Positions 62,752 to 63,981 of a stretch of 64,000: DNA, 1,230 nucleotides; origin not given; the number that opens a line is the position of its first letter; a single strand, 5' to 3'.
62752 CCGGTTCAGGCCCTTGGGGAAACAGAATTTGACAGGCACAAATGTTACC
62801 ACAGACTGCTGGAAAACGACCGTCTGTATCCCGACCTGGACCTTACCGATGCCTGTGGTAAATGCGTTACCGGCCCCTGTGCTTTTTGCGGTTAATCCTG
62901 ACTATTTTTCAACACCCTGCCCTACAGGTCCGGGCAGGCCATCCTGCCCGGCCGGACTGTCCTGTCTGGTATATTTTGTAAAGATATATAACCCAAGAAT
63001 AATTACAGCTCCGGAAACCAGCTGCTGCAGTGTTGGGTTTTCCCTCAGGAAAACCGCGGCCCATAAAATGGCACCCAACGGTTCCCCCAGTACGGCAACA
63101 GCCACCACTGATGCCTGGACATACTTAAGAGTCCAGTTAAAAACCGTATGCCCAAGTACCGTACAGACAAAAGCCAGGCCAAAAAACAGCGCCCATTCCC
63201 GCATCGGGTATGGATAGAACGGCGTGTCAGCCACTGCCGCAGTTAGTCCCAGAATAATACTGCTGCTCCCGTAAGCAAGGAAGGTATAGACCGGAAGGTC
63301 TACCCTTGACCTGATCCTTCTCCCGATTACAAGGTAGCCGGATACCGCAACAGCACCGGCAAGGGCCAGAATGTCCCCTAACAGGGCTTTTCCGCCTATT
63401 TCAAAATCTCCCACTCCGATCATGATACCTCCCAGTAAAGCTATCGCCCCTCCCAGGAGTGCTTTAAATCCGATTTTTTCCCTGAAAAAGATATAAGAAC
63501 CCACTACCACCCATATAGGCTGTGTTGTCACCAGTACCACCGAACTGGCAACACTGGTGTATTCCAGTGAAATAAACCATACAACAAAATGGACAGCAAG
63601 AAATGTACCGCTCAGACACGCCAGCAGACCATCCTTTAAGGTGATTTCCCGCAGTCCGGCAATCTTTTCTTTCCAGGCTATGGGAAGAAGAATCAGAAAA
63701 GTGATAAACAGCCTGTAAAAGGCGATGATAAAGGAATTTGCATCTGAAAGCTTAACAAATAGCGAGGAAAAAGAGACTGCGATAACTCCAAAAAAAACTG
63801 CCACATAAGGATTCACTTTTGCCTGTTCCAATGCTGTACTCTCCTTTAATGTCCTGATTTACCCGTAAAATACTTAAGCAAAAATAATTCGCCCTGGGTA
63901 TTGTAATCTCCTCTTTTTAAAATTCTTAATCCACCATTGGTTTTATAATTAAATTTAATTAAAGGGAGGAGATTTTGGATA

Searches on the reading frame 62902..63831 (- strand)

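Call 52: search_protein_families(library=pfam, proteins=[window:62902-63831:-], max_evalue=0.00001)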
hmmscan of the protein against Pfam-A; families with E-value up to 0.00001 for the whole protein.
window:62902-63831:- (309 aa): 1 family
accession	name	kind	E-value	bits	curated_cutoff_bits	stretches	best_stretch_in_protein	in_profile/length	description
PF00892.27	EamA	-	6.5e-37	127.3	28.2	2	151-284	2-133/135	EamA-like transporter family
